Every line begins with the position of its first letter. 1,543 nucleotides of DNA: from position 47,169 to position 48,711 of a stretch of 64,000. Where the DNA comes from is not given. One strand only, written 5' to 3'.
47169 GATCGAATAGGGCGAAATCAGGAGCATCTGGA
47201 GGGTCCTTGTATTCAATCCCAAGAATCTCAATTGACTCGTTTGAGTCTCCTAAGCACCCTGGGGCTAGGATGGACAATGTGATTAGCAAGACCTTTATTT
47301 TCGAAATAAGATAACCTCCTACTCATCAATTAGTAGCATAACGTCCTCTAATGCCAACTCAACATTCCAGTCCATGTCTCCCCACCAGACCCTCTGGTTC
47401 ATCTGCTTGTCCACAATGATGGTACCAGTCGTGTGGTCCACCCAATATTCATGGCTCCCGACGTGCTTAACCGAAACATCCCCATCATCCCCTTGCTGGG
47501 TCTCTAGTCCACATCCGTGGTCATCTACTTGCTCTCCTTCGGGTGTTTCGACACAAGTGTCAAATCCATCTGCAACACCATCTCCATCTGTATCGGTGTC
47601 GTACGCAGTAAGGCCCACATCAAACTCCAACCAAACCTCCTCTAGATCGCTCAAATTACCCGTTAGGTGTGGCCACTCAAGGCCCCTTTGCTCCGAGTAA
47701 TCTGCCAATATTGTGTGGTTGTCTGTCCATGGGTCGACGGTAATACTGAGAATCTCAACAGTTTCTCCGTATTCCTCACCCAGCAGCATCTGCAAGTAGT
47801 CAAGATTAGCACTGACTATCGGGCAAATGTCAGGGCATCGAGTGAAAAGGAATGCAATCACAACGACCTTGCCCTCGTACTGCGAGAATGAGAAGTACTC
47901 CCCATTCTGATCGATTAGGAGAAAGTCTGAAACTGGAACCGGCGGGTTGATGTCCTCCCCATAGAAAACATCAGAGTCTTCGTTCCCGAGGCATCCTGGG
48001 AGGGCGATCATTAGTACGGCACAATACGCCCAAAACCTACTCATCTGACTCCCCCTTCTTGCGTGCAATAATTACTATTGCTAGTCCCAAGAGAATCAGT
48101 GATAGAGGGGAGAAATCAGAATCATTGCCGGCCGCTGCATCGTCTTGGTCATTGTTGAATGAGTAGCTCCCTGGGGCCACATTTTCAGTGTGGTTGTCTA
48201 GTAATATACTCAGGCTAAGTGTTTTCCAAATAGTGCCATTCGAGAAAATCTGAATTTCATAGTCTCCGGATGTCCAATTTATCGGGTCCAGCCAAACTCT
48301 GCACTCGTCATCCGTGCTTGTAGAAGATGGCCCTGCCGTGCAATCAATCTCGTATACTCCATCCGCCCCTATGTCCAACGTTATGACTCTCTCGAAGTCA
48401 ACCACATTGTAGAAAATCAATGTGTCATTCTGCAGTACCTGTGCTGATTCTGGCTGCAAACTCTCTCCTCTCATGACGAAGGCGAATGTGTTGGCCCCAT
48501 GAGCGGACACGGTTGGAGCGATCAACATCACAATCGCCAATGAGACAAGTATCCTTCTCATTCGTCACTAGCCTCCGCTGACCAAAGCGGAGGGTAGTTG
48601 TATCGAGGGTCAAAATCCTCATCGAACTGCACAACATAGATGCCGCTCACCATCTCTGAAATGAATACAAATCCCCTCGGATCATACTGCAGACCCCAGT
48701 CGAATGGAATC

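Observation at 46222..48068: Tandem SCO1/SenC paralogs carrying different insertions: a Cys/His-rich module and an Asp-rich calcium-binding-like module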

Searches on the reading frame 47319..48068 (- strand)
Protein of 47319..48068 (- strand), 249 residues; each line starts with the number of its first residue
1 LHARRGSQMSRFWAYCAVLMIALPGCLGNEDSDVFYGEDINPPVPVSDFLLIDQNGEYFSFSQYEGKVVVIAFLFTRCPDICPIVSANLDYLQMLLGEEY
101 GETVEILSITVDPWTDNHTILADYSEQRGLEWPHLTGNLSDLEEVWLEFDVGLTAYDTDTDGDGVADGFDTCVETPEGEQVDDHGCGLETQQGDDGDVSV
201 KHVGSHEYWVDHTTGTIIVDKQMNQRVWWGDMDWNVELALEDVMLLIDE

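Call 3: search_protein_families(library=pfam, proteins=[window:47319-48068:-], max_evalue=0.01)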
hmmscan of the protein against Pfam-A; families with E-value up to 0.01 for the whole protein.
window:47319-48068:- (249 aa): 3 families
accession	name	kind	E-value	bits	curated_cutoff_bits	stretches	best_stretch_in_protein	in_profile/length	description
PF02630.20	SCO1-SenC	-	1.5e-24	86.9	22.8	1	47-161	2-115/134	SCO1/SenC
PF00578.27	AhpC-TSA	-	1.4e-05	25.5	26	1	46-120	5-76/124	AhpC/TSA family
PF02412.23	TSP_3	-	0.00094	19.3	25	1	157-178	13-34/36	Thrombospondin type 3 repeat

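Call 4: search_protein_families(library=ncbifam, proteins=[window:47319-48068:-], max_evalue=0.01)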
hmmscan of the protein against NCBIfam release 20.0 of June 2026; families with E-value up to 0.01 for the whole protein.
window:47319-48068:- (249 aa): 3 families
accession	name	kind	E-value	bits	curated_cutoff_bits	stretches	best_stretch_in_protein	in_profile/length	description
NF053612.1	anchor_PA1041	equivalog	3.9e-05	23.7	250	1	156-192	74-110/236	PA1041 family peptidoglycan-binding anchor lipoprotein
NF002854.0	PRK03147.1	subfamily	0.0011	18.9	170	1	46-133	42-122/176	thiol-disulfide oxidoreductase ResA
NF033763.1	exchanger_TraB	exception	0.0065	14.5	700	1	157-193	350-385/522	outer membrane exchange protein TraB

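Call 6: search_solved_structures(query=window:47319-48068:-, show_alignments=3, max_evalue=0.001)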
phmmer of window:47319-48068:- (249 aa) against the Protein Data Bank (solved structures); distinct sequences matched with E-value up to 0.001: 16.
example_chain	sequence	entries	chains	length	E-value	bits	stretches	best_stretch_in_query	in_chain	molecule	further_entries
2k6v_A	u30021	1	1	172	3.9e-11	46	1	34-129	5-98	Putative cytochrome c oxidase assembly protein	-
2b7j_A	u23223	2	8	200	2.4e-10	43.4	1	47-205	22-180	SCO1 protein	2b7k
4hde_A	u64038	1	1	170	2.7e-09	40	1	48-137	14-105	SCO1/SenC family lipoprotein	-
2rli_A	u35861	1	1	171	5.1e-09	39.1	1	47-195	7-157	SCO2 protein homolog, mitochondrial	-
1xzo_A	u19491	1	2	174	8.2e-09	38.4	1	45-195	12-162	Hypothetical protein ypmQ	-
1on4_A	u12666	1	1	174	8.8e-09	38.3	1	46-195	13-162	Sco1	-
4wbj_A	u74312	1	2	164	8.9e-09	38.3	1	47-152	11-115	Blr1131 protein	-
4wbr_D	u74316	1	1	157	1.7e-08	37.4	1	48-152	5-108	Blr1131 protein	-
4txo_D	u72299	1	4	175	1.8e-07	34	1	42-152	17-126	Blr1131 protein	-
2gqk_A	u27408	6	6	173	4e-07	32.9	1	47-185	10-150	SCO1 protein homolog, mitochondrial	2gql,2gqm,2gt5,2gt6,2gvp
1wp0_A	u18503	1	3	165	6.4e-07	32.2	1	49-185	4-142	SCO1 protein homolog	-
2ggt_A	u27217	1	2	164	6.9e-07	32.1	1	49-185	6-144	SCO1 protein homolog, mitochondrial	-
4bpy_A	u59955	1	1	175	1.7e-06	30.8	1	41-163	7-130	SCO PROTEIN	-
2hrf_A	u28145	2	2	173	5.7e-06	29.1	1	47-185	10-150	SCO1 protein homolog, mitochondrial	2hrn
6n5u_A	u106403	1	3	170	1.7e-05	27.5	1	48-167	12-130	Protein SCO1 homolog 1, mitochondrial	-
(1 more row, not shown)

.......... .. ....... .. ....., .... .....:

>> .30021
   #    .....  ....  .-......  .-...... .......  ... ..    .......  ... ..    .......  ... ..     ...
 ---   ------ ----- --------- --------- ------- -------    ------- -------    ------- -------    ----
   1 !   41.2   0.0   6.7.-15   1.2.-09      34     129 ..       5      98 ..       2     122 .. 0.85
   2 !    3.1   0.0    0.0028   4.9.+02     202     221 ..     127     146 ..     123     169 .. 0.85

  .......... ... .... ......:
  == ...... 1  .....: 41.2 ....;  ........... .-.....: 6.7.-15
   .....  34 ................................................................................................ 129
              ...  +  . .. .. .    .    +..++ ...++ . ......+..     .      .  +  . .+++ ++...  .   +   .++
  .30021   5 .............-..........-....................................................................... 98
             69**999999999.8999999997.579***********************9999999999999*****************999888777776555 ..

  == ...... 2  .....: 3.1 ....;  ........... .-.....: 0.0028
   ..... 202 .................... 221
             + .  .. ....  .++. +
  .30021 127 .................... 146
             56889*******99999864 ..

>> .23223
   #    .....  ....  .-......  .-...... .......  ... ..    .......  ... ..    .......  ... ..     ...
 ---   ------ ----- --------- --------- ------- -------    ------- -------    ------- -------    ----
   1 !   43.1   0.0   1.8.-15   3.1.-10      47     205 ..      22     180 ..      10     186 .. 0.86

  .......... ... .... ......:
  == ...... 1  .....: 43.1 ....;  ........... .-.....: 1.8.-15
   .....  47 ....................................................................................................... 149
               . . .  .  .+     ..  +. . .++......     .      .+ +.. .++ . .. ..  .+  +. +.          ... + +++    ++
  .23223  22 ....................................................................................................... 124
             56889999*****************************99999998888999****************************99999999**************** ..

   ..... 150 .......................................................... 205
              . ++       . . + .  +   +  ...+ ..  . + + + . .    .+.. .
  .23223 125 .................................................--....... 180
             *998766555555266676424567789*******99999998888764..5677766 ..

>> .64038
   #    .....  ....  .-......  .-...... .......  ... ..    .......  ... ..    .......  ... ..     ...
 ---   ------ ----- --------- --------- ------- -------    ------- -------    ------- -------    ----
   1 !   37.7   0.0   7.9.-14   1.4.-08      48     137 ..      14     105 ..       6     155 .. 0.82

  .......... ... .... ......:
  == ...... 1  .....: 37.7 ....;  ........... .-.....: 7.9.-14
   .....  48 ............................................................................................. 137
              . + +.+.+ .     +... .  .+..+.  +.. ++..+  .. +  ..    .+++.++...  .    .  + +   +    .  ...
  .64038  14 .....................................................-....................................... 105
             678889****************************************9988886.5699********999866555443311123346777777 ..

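Call 12: find_homologous_proteins(query=window:47319-48068:-)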
Query window:47319-48068:- (249 aa): 482 proteins with E <= 0.001 among 796 candidates; the best 120 are listed.
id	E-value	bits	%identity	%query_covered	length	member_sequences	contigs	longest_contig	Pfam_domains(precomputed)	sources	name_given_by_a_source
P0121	1.1e-143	495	88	97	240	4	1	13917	PF02630.21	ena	-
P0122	5.1e-142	490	85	97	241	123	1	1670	PF02630.21,PF00578.28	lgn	-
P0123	3.6e-115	402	70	97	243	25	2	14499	PF02630.21,PF00578.28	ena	-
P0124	7.6e-114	398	69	97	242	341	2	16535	PF02630.21,PF00578.28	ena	-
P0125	1.4e-111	390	69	97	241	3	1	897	PF02630.21,PF00578.28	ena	-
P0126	2.2e-111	390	69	97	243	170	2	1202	PF02630.21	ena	-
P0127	2.4e-107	376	68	97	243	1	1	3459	PF02630.21,PF00578.28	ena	-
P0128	2.6e-107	376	68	97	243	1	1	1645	PF02630.21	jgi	-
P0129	6.0e-107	375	68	97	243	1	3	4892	PF02630.21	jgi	-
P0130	7.8e-107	375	68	97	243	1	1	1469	PF02630.21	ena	-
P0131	1.1e-105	371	67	97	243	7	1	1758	PF02630.21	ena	-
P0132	1.2e-105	371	66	96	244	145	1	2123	PF02630.21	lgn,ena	-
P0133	3.6e-105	369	67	95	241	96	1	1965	PF02630.21,PF00578.28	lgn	-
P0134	3.8e-105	369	65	97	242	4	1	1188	PF02630.21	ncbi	-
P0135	4.5e-105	369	67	97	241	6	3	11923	PF02630.21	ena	-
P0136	1.3e-104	367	65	95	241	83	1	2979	PF02630.21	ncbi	-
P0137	1.5e-103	364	66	97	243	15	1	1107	PF02630.21,PF00578.28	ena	-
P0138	1.8e-103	364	64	99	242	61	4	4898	PF02630.21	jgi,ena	-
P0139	4.1e-103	362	63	96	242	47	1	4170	PF02630.21,PF00578.28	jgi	jgi:cytochrome oxidase Cu insertion factor (SCO1/SenC/PrrC family)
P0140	6.6e-103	362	63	96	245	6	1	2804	PF02630.21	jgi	-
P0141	1.6e-102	361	65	95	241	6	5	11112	PF02630.21,PF00578.28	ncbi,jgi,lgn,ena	-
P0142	1.6e-102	360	64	97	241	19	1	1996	PF02630.21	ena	-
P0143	1.7e-102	360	65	96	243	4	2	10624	PF02630.21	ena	-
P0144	1.9e-102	360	65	97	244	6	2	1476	PF02630.21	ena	-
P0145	4.2e-102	359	64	97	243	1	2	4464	PF02630.21,PF00578.28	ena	-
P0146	4.5e-102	359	65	96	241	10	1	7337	PF02630.21,PF00578.28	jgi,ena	-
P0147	5.9e-102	359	66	91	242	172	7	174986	PF02630.21,PF00578.28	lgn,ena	-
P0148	6.6e-102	358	65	98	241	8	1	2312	PF02630.21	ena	-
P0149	8.7e-102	358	63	99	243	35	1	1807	PF02630.21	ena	-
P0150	1.8e-101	357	67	93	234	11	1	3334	PF02630.21,PF00578.28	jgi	jgi:cytochrome oxidase Cu insertion factor (SCO1/SenC/PrrC family)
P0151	4.6e-101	356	64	97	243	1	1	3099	PF02630.21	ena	-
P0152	4.8e-101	356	62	97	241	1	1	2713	PF02630.21,PF00578.28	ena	-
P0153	5.6e-101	355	63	97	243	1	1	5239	PF02630.21,PF00578.28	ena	-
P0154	7.7e-101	355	62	97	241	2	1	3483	PF02630.21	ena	-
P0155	8.0e-101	355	63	97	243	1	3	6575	PF02630.21,PF00578.28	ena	-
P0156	8.2e-101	355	63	97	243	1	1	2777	PF02630.21,PF00578.28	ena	-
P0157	9.6e-101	355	64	95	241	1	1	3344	PF02630.21,PF00578.28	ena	-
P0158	1.1e-100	354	63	97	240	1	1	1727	PF02630.21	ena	-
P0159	1.1e-100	354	62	97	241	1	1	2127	PF02630.21,PF00578.28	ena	-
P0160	1.2e-100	354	62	97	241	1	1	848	PF02630.21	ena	-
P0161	1.2e-100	354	62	97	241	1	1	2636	PF02630.21,PF00578.28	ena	-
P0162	1.3e-100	354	62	97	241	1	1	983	PF02630.21,PF00578.28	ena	-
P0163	1.6e-100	354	63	97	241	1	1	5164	PF02630.21,PF00578.28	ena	-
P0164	1.6e-100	354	63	97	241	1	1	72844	PF02630.21,PF00578.28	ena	-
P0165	1.9e-100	354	64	97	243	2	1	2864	PF02630.21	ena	-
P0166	2.0e-100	354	62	97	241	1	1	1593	PF02630.21,PF00578.28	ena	-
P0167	2.1e-100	354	64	97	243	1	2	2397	PF02630.21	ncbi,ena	-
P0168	2.1e-100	354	64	95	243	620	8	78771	PF02630.21,PF00578.28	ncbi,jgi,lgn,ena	-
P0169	2.3e-100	353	63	97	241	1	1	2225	PF02630.21,PF00578.28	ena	-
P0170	2.3e-100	353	64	97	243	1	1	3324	PF02630.21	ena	-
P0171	2.5e-100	353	62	97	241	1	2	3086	PF02630.21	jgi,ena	-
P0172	2.6e-100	353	63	97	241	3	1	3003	PF02630.21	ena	-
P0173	3.3e-100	353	61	98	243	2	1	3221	PF02630.21,PF00578.28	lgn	-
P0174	3.3e-100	353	64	97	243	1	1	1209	PF02630.21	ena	-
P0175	3.6e-100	353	62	97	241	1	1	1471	PF02630.21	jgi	-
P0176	3.6e-100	353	62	97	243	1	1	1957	PF02630.21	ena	-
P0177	3.8e-100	353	62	97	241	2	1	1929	PF02630.21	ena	-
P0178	3.8e-100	353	63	97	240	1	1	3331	PF02630.21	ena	-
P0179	4.5e-100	352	63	97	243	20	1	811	PF02630.21,PF00578.28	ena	-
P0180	4.5e-100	352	62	97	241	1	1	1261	PF02630.21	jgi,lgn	-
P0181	4.6e-100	352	62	97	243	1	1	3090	PF02630.21,PF00578.28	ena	-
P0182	4.7e-100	352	64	96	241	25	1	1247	PF02412.24,PF02630.21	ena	-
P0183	5.2e-100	352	66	94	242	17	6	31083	PF02630.21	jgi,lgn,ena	-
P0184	5.3e-100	352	62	97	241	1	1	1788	PF02630.21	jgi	-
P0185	5.3e-100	352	62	97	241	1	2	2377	PF02630.21,PF00578.28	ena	-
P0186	5.4e-100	352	62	97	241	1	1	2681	PF02630.21,PF00578.28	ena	-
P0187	5.7e-100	352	62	97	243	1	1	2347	PF02630.21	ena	-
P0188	5.8e-100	352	62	95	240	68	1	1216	PF02630.21,PF00578.28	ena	-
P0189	6.0e-100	352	65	96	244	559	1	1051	PF02630.21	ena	-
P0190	6.2e-100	352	62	97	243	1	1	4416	PF02630.21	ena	-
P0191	6.5e-100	352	62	97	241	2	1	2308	PF02630.21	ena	-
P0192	6.9e-100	352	61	97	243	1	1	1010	PF02630.21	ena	-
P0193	7.2e-100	352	62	97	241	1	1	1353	PF02630.21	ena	-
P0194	7.2e-100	352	62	97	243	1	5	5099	PF02630.21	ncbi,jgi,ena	jgi:cytochrome oxidase Cu insertion factor (SCO1/SenC/PrrC family)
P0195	7.6e-100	352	62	97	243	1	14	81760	PF02630.21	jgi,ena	jgi:cytochrome oxidase Cu insertion factor (SCO1/SenC/PrrC family)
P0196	7.8e-100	352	65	94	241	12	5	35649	PF02630.21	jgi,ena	-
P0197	8.4e-100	352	63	97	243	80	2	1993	PF02630.21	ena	-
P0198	8.5e-100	352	64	97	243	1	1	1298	PF02630.21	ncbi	-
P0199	9.0e-100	351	62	97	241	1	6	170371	PF02630.21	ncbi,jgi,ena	-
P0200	9.4e-100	351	62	97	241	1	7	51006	PF02630.21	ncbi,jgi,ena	-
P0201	9.8e-100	351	62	97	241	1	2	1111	PF02630.21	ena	-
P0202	1.1e-99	351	64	97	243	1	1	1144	PF02630.21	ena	-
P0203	1.1e-99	351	64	97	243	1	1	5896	PF02630.21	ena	-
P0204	1.1e-99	351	62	97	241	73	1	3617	PF02630.21,PF00578.28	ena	-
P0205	1.2e-99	351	62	97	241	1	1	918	PF02630.21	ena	-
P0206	1.3e-99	351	66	92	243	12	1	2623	PF02630.21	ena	-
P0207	1.4e-99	351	61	97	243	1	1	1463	PF02630.21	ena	-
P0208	1.6e-99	351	62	97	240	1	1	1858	PF02630.21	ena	-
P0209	1.6e-99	351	62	97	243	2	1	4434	PF02630.21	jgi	-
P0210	1.7e-99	351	64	97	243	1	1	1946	PF02630.21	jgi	jgi:protein SCO1/2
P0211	1.7e-99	351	62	97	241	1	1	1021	PF02630.21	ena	-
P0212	1.8e-99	350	62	97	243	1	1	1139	PF02630.21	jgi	jgi:cytochrome oxidase Cu insertion factor (SCO1/SenC/PrrC family)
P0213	2.0e-99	350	64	97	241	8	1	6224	PF02630.21,PF00578.28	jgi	-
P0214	2.2e-99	350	62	97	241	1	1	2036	PF02630.21,PF00578.28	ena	-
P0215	2.3e-99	350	62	97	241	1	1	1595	PF02630.21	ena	-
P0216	2.3e-99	350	62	97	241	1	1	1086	PF02630.21,PF00578.28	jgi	-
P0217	2.5e-99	350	62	97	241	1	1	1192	PF02630.21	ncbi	-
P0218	2.5e-99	350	62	97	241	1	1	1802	PF02630.21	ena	-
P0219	2.5e-99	350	64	94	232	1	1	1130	PF02630.21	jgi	jgi:cytochrome oxidase Cu insertion factor (SCO1/SenC/PrrC family)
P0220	3.1e-99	350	62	97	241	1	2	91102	PF02630.21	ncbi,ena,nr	ncbi:MAG: SCO family protein [Candidatus Thalassarchaeaceae archaeon]|nr:SCO family protein [Candida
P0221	3.3e-99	350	62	97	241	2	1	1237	PF02630.21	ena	-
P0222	3.4e-99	350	64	97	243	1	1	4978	PF02630.21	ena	-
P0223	3.8e-99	349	62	97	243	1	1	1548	PF02630.21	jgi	jgi:cytochrome oxidase Cu insertion factor (SCO1/SenC/PrrC family)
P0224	4.0e-99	349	62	97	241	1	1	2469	PF02630.21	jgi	-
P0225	4.0e-99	349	62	97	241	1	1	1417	PF02630.21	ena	-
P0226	5.5e-99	349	62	97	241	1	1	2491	PF02630.21,PF00578.28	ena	-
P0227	5.7e-99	349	62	97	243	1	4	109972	PF02630.21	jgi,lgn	-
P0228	6.3e-99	349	62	97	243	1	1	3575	PF02630.21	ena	-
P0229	6.4e-99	349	62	96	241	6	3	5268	PF02630.21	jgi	-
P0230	6.7e-99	349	64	96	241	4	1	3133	PF02412.24,PF02630.21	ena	-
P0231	7.1e-99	349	62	97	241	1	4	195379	PF02630.21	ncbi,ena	-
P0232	7.3e-99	349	62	97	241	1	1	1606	PF02630.21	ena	-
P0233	7.7e-99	348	61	97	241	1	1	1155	PF02630.21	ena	-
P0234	9.7e-99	348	61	97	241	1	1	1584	PF02630.21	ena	-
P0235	9.9e-99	348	63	99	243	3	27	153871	PF02630.21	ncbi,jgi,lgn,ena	-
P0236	1.0e-98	348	61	97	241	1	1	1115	PF02630.21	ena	-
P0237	1.0e-98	348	62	98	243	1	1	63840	PF02630.21,PF00578.28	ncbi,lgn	-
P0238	1.2e-98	348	62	97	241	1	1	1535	PF02630.21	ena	-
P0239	1.3e-98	348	61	97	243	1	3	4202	PF02630.21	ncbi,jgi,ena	jgi:cytochrome oxidase Cu insertion factor (SCO1/SenC/PrrC family)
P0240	1.4e-98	348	64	93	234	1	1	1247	PF02630.21,PF00578.28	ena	-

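Call 25: predict_structure(alignment_id=A2)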
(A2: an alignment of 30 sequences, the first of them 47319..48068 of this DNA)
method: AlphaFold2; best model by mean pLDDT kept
length: 249 residues; sequences in the alignment: 30
mean_pLDDT: 67.1   pTM: 0.63
mean pLDDT of the five models: 67.1, 66.9, 64.2, 61.1, 57.3
residues with pLDDT >= 90: 31; 70-90: 75; 50-70: 98; < 50: 45
segments of 3 or more residues with pLDDT < 50: 1-3, 27-31, 115-118, 153-158, 192-212
pLDDT, mean of each block of 10 residues (from residue 1): 53 70 50 76 86 75 92 67 72 85 85 51 57 63 70 50 52 58 59 37 35 73 89 81 92
secondary structure, 60 per line:
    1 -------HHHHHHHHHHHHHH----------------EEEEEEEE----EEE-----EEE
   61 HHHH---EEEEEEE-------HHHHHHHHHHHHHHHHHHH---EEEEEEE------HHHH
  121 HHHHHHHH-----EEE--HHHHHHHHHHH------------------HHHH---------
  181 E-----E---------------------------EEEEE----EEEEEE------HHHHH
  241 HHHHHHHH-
elements in order: H8-21 E38-45 E50-52 E58-60 H61-64 E68-74 H82-100 E104-110 H117-128 E134-136 H139-149 H168-171 E215-219 E224-229 H236-248

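Call 29: fold_search(model_id=the predicted structure, library=pdb)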
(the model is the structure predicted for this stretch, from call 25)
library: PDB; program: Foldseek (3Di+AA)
matches with E <= 10: 1035; with E <= 0.001: 586
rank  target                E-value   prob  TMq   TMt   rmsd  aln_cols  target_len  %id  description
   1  1xzo_A                4.8e-10  1.00  0.50  0.70   5.6       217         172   20  Identification of a disulfide switch in BsSco, a member of the Sco family of cytochrome c oxidase assembly proteins (released 2005-03-01)
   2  2k6v_MODEL_1_A        1.4e-09  1.00  0.55  0.77   4.4       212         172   23  Solution structures of apo Sco1 protein from Thermus Thermophilus (released 2008-09-09)
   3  1xzo_B                2.3e-09  1.00  0.52  0.72   4.6       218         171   20  Identification of a disulfide switch in BsSco, a member of the Sco family of cytochrome c oxidase assembly proteins (released 2005-03-01)
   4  1wp0_A                2.6e-09  1.00  0.52  0.77   3.4       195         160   18  Human SCO1 (released 2005-01-18)
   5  1wp0_B                4.5e-09  1.00  0.52  0.77   3.7       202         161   18  Human SCO1 (released 2005-01-18)
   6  6n5u_A                7.4e-09  1.00  0.54  0.80   3.3       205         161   20  Crystal structure of Arabidopsis thaliana ScoI with copper bound (released 2019-07-24)
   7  3me7_A                9.4e-09  1.00  0.53  0.76   3.9       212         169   14  Crystal structure of putative electron transport protein aq_2194 from Aquifex aeolicus VF5 (released 2010-04-14)
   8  4wbj_B                9.4e-09  1.00  0.52  0.78   4.2       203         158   20  Crystal structure of Bradyrhizobium japonicum ScoI in the oxidized state (released 2015-09-23)
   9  6n5u_B                1.0e-08  1.00  0.51  0.77   4.1       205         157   20  Crystal structure of Arabidopsis thaliana ScoI with copper bound (released 2019-07-24)
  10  4wbj_A                1.5e-08  1.00  0.51  0.77   4.2       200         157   20  Crystal structure of Bradyrhizobium japonicum ScoI in the oxidized state (released 2015-09-23)
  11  2b7j_B                1.5e-08  1.00  0.51  0.67   5.8       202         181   18  Crystal Structure of Yeast Sco1 with Copper Bound (released 2006-04-11)
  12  4hde                  1.5e-08  1.00  0.49  0.69   5.4       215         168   19  The crystal structure of a SCO1/SenC family lipoprotein from Bacillus anthracis str. Ames (released 2012-10-24)
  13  2b7k_B                2.5e-08  1.00  0.51  0.74   4.3       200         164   18  Crystal Structure of Yeast Sco1 (released 2006-04-11)
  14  2ggt_A                3.8e-08  1.00  0.52  0.76   3.4       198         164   18  Crystal structure of human SCO1 complexed with nickel. (released 2006-05-16)
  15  2rli_MODEL_1_A        3.8e-08  1.00  0.49  0.69   5.1       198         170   20  Solution structure of Cu(I) human Sco2 (released 2007-08-28)
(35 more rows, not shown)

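Call 61: search_protein_families(library=pfam, alignment_id=A2, max_evalue=0.01)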
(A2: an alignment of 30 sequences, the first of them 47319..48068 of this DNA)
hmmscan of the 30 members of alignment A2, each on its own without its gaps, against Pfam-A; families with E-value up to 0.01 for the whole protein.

A. member 1, window:47319-48068:- (249 aa): 3 families
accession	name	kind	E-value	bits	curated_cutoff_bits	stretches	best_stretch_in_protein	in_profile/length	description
PF02630.20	SCO1-SenC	-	1.5e-24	86.9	22.8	1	47-161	2-115/134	SCO1/SenC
PF00578.27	AhpC-TSA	-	1.4e-05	25.5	26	1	46-120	5-76/124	AhpC/TSA family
PF02412.23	TSP_3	-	0.00094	19.3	25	1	157-178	13-34/36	Thrombospondin type 3 repeat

B. families by the number of members that match (of 30 scanned): 4 families
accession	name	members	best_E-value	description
PF02630.20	SCO1-SenC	30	3.4e-26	SCO1/SenC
PF00578.27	AhpC-TSA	30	1.4e-07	AhpC/TSA family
PF02412.23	TSP_3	19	7e-06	Thrombospondin type 3 repeat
PF08534.16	Redoxin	13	3.7e-05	Redoxin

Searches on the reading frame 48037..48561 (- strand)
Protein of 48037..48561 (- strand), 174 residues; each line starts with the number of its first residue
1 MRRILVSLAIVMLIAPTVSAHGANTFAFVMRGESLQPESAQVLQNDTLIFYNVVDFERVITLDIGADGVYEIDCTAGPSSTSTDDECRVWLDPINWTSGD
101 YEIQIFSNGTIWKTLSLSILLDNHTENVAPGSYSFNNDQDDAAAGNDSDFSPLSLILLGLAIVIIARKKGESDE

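Call 3: search_protein_families(library=pfam, proteins=[window:48037-48561:-], max_evalue=0.01)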
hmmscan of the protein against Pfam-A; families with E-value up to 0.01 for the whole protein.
window:48037-48561:- (174 aa): 0 families

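Call 4: search_protein_families(library=ncbifam, proteins=[window:48037-48561:-], max_evalue=0.01)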
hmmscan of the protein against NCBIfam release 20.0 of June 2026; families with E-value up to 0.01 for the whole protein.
window:48037-48561:- (174 aa): 0 families
